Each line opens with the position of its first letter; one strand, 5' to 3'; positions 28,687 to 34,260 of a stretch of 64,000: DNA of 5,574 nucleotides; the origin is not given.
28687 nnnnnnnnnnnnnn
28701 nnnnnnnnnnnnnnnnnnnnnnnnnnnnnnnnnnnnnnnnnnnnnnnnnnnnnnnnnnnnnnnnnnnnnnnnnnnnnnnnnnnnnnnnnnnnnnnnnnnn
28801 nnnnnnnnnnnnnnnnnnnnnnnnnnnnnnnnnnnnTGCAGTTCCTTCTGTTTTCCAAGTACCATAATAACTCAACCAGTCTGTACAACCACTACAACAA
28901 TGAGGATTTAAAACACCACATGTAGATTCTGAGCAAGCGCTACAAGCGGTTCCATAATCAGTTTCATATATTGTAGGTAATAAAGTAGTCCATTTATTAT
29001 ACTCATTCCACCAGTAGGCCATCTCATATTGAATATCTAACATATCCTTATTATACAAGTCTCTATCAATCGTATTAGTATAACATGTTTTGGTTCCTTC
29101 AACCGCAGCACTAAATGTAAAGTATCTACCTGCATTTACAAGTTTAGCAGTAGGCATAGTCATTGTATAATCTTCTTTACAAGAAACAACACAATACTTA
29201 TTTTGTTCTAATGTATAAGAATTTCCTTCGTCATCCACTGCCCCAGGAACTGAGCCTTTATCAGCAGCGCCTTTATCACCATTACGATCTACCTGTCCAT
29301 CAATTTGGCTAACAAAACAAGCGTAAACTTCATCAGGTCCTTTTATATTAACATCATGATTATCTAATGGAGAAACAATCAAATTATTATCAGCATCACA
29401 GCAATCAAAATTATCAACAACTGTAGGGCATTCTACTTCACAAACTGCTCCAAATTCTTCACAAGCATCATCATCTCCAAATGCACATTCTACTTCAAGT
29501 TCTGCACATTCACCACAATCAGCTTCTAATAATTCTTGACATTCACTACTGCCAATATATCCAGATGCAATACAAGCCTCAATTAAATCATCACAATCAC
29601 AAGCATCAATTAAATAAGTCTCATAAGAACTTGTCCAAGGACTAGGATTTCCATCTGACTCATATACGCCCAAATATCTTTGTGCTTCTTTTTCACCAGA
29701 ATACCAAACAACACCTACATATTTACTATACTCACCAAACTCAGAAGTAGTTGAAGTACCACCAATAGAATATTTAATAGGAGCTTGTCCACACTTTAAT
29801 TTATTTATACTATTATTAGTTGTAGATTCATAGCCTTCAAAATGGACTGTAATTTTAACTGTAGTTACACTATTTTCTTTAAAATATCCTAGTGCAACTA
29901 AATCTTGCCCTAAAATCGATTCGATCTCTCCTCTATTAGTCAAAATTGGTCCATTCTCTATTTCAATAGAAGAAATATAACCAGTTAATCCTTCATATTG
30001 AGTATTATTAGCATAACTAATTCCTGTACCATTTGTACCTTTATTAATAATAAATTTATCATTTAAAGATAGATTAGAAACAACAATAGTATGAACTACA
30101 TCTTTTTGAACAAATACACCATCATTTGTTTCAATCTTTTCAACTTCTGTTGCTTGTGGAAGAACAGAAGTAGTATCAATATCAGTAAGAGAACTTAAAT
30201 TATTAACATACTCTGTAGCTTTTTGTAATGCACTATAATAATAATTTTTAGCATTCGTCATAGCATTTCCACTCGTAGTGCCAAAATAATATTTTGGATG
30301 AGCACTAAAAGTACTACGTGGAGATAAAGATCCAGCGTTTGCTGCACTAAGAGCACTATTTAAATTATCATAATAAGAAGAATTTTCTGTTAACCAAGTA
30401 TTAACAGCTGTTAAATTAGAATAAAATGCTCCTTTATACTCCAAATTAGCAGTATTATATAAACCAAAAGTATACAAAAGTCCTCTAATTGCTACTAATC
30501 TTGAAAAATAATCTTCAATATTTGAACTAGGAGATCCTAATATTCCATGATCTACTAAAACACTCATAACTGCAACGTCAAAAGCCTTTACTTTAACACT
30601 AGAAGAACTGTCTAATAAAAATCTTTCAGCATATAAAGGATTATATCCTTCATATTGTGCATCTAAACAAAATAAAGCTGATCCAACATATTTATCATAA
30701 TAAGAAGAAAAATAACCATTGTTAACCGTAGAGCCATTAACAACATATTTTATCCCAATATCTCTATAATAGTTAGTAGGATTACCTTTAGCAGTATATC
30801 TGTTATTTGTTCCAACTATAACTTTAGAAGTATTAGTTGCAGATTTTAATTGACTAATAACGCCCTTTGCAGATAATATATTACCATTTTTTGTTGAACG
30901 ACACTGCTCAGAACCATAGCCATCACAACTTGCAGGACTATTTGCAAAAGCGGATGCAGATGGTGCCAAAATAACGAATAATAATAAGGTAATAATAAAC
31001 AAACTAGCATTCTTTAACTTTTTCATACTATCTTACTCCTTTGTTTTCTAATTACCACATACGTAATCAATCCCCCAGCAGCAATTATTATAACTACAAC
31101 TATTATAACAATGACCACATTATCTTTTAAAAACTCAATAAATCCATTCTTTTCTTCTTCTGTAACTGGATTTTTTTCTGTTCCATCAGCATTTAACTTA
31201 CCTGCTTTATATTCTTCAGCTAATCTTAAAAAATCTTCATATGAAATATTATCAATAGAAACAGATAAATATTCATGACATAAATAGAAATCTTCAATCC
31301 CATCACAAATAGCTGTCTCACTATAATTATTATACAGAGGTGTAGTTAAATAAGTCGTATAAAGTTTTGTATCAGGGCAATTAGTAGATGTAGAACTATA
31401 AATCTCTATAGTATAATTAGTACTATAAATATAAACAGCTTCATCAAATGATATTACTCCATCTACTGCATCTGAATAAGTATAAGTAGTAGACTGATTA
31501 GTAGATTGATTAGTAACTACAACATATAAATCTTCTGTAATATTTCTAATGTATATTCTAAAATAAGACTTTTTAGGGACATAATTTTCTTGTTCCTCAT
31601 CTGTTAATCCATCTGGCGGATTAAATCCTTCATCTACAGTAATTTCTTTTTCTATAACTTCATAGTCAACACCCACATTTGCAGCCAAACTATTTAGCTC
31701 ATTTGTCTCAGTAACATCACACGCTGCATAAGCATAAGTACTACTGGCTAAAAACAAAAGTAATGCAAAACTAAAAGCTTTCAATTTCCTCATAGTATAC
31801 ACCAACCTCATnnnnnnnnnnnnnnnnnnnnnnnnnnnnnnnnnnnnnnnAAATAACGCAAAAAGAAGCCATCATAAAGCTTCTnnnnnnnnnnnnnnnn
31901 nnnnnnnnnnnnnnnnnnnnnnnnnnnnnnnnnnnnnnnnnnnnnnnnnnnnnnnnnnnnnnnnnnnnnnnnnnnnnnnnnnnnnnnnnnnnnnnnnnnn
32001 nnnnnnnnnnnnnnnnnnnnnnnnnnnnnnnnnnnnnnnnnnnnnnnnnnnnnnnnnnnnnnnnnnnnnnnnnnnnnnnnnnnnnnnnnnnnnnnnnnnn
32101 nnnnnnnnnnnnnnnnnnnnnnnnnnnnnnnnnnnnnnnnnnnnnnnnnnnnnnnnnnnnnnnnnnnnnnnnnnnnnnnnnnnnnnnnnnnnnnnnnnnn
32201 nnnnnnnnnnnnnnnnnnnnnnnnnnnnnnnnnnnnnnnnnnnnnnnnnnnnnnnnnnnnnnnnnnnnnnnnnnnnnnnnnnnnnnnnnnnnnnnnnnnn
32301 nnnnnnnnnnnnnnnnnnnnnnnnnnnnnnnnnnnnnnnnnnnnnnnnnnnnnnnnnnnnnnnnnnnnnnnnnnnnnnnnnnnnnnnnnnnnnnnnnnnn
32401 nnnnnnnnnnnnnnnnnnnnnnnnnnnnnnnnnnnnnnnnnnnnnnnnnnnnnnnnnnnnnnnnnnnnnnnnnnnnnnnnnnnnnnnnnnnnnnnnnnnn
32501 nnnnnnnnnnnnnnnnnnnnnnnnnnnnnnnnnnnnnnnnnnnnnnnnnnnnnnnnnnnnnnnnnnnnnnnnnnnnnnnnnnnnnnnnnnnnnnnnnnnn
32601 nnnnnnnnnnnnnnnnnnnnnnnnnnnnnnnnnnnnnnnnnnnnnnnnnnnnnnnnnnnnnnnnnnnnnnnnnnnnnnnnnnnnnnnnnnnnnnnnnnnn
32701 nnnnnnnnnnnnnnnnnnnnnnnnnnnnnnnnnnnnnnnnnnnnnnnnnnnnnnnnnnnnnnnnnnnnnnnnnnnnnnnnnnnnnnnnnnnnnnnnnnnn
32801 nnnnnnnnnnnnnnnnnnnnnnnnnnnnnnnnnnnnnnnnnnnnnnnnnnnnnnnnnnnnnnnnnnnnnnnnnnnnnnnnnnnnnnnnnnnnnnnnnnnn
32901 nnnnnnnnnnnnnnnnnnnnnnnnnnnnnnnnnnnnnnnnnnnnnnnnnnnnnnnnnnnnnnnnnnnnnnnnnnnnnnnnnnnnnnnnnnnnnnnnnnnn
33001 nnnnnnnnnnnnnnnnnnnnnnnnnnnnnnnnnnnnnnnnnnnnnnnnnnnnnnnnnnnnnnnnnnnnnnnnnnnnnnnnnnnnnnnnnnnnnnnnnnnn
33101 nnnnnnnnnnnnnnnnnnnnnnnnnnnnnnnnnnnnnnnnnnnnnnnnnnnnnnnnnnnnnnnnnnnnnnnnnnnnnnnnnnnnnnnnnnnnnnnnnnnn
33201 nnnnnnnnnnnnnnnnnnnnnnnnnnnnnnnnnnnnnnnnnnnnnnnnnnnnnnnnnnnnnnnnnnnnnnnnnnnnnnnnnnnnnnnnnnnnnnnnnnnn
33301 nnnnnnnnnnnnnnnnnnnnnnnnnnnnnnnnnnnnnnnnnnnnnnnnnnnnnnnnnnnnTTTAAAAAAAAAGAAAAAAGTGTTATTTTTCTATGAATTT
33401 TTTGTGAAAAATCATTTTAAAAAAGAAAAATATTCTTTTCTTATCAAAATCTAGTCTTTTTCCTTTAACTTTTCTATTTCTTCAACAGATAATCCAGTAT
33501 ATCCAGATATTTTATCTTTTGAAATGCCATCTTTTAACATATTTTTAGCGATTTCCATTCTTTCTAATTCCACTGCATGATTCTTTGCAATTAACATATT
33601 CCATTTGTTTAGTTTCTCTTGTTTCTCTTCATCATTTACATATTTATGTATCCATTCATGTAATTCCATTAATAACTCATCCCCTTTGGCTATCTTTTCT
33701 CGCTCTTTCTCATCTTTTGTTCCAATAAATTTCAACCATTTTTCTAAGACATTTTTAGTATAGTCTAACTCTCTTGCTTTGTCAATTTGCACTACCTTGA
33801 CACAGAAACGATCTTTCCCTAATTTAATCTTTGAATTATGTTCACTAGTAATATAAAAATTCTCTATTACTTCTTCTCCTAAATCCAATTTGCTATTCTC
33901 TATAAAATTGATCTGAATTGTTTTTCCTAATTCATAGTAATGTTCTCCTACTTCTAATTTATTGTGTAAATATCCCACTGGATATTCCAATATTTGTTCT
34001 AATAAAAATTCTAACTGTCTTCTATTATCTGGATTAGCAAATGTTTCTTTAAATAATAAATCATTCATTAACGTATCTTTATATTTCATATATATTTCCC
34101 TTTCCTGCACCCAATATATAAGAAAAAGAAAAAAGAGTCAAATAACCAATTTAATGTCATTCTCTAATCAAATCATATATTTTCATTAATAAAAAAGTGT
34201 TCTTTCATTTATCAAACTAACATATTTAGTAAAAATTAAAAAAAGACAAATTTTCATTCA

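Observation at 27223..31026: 1267-aa secreted protein with dense acidic cysteine clusters, one with a strict alternating C-x4-C-x3 period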

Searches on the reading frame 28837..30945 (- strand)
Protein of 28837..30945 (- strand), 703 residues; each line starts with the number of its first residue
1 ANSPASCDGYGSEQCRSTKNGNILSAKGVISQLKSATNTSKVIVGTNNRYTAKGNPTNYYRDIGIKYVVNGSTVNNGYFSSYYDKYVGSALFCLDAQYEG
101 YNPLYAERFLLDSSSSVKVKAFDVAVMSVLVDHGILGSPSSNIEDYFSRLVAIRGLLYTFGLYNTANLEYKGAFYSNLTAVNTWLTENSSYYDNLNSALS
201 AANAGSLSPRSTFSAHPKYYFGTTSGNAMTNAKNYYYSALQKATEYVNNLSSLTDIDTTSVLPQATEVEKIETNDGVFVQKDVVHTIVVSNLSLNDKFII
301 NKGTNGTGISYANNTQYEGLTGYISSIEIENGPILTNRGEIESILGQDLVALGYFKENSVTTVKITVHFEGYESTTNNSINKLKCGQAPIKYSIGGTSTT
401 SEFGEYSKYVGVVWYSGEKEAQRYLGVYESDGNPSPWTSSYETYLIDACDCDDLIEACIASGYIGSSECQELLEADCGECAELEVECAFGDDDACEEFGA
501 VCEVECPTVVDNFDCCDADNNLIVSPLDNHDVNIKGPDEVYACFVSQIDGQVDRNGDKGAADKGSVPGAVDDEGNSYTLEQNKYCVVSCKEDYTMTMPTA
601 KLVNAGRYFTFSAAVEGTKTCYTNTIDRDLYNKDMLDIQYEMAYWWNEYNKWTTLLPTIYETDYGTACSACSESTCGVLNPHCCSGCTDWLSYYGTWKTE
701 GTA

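Call 29: predict_structure(alignment_id=A2)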
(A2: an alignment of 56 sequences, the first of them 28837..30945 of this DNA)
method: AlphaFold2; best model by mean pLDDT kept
length: 703 residues; sequences in the alignment: 56
mean_pLDDT: 75.1   pTM: 0.54
mean pLDDT of the five models: 75.1, 74.5, 71.9, 71.6, 70.5
residues with pLDDT >= 90: 213; 70-90: 267; 50-70: 94; < 50: 129
segments of 3 or more residues with pLDDT < 50: 505-508, 540-542, 556-582, 584-591, 600-626, 656-703
pLDDT, mean of each block of 10 residues (from residue 1): 64 82 88 90 88 88 89 88 90 92 94 89 96 84 92 96 85 91 94 97 92 86 79 97 92 78 90 91 94 81 83 84 93 89 88 84 95 87 83 83 79 92 92 76 82 81 81 75 83 74 54 56 52 52 50 48 45 46 47 49 41 45 48 66 69 52 31 29 28 26 24
secondary structure, 60 per line:
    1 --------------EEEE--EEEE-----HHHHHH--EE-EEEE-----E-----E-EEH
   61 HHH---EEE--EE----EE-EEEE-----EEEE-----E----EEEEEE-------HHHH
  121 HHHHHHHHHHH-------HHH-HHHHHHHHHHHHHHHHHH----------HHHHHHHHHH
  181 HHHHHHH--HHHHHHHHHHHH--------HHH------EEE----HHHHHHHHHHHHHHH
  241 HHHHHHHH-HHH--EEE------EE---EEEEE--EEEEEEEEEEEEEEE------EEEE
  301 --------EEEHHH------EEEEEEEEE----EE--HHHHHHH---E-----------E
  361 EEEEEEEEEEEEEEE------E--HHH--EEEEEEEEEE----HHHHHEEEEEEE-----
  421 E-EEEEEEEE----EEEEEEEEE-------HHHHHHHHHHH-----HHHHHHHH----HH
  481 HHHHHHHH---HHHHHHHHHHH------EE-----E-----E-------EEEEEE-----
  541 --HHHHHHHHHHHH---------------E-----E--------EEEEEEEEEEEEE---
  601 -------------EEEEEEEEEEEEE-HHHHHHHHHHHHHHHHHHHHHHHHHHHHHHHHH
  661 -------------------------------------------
elements in order (helices of 4 or more, strands of 3 or more residues): E15-18 E21-24 H30-35 E41-44 H60-63 E67-69 E81-84 E90-93 E104-109 H117-131 H143-160 H171-187 H190-201 E219-221 H226-248 E255-257 E269-273 E276-290 E297-300 E309-311 E321-329 H338-344 E360-375 E390-399 H404-408 E409-415 E423-430 E435-443 H451-461 H467-474 H479-488 H492-502 E530-535 H543-554 E585-597 E614-626 H628-660

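Call 32: fold_search(model_id=the predicted structure, library=pdb)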
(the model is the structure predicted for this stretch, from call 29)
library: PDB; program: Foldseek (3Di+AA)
matches with E <= 10: 221; with E <= 0.001: 0
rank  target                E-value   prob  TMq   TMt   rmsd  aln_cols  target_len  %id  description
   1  7pks_g                9.1e-02  0.07  0.08  0.07  18.9       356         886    9  Structural basis of Integrator-mediated transcription regulation (released 2021-12-08)
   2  9dnm_A                2.3e-01  0.04  0.07  0.09  30.1       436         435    8  Structure of rat beta-arrestin 1 bound to allosteric inhibitor (released 2025-01-22)
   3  3ggh_B                2.6e-01  0.04  0.06  0.12  18.9       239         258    8  Donor strand complemented FaeG of F4ad fimbriae (released 2009-10-20)
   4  4hsa_C                4.1e-01  0.04  0.06  0.12  21.6       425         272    8  Structure of interleukin 17a in complex with il17ra receptor (released 2013-05-22)
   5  8b7d                  4.7e-01  0.25  0.10  0.35  15.4       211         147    9  Luminal domain of TMEM106B (released 2023-07-19)
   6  6ssp_A                5.2e-01  0.07  0.09  0.15  20.1       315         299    5  Structure of the pentameric ligand-gated ion channel ELIC in complex with a NAM nanobody (released 2020-02-12)
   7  3m3r_A                5.4e-01  0.03  0.07  0.13  25.4       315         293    5  Crystal structure of the M113F alpha-hemolysin mutant complexed with beta-cyclodextrin (released 2010-05-05)
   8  9q6a_B                5.7e-01  0.07  0.08  0.16  13.4       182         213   10  Crystal structure of octameric COMMD-like protein MBK5214510 from Flavobacteriaceae bacterium (released 2025-10-01)
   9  4wem_A                6.0e-01  0.03  0.06  0.11  18.6       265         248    7  Co-complex structure of the F4 fimbrial adhesin FaeG variant ac with llama single domain antibody V1 (released 2015-02-04)
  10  4ojc_A                6.3e-01  0.02  0.05  0.07  36.6       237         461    7  Crystal structure of the wild-type full-length trimeric ectodomain of the C. elegans fusion protein EFF-1 (released 2014-05-14)
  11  4wei_A                6.9e-01  0.03  0.06  0.12  20.1       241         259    7  Crystal structure of the F4 fimbrial adhesin FaeG in complex with lactose (released 2015-02-04)
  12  4we2                  7.2e-01  0.03  0.07  0.13  19.3       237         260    7  Donor strand complemented FaeG of F4ab fimbriae (released 2015-02-04)
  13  4p24_B                7.6e-01  0.04  0.07  0.15  26.2       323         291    5  pore forming toxin (released 2015-03-11)
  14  4aod_A                8.4e-01  0.03  0.06  0.16  22.9       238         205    9  Biomphalaria glabrata Acetylcholine-binding protein type 1 (BgAChBP1) (released 2012-08-29)
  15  3hlr                  8.8e-01  0.06  0.08  0.15  17.6       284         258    8  Donor strand complemented FaeG of F4ad fimbriae (released 2009-10-20)
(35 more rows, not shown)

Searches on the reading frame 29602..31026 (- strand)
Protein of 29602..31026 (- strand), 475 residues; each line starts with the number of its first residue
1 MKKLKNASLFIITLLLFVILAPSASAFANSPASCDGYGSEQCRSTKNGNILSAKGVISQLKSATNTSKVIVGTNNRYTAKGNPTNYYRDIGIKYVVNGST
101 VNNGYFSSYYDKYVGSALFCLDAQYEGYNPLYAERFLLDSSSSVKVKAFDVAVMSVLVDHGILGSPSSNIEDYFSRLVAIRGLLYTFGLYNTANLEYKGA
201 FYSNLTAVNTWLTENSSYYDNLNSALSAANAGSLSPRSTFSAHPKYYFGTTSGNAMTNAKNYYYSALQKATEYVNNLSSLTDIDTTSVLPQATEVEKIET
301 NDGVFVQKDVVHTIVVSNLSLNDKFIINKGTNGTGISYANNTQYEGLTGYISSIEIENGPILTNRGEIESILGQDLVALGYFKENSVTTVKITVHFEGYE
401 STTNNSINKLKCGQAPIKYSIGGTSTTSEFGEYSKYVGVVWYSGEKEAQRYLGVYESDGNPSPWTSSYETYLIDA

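Call 84: find_homologous_proteins(query=A9, max_evalue=0.01)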
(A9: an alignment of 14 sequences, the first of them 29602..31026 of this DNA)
Query A9 (14 sequences) (475 aa, profile of the alignment): 3 proteins with E <= 0.01 among 8000 candidates.
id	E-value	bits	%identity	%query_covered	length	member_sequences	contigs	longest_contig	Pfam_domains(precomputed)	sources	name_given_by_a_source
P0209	1.1e-39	155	99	63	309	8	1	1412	-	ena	-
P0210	8.4e-37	146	61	100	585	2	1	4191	-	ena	-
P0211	5.3e-32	130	86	65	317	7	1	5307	-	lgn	-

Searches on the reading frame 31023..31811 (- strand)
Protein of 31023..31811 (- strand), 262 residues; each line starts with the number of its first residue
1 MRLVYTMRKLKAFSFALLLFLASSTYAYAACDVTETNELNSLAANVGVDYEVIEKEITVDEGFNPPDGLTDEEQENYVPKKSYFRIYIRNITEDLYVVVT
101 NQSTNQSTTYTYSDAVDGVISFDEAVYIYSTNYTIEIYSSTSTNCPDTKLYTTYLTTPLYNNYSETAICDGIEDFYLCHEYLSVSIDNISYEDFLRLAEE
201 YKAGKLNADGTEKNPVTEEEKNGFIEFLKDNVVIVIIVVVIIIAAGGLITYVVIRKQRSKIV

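Call 5: search_protein_families(library=pfam, proteins=[window:31023-31811:-], max_evalue=0.1)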
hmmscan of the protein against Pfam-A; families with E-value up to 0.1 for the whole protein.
window:31023-31811:- (262 aa): 1 family
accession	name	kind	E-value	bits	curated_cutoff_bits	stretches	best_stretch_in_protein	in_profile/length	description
PF02216.22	B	-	0.014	15.8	27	1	216-231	21-36/53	B domain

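Call 6: search_protein_families(library=ncbifam, proteins=[window:31023-31811:-], max_evalue=0.1)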
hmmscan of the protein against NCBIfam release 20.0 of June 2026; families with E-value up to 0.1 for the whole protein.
window:31023-31811:- (262 aa): 1 family
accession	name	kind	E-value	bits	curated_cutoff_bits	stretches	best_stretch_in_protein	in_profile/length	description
NF040685.1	conju_mem_TcpD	equivalog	0.073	13.2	100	1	7-33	19-45/114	conjugal transfer membrane protein TcpD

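Call 92: search_protein_families(library=phrogs, proteins=[window:31023-31811:-], max_evalue=0.01)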
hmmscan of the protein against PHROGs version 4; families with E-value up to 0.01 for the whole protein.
window:31023-31811:- (262 aa): 0 families

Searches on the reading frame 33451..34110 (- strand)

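Call 24: search_protein_families(library=pfam, proteins=[window:33451-34110:-], max_evalue=0.0001)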
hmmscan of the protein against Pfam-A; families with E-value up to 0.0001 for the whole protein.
window:33451-34110:- (219 aa): 1 family
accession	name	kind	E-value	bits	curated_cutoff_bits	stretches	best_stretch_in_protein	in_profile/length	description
PF12784.13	PDDEXK_2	-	4.4e-05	23.8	27.4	0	49-166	94-211/229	PD-(D/E)XK nuclease family transposase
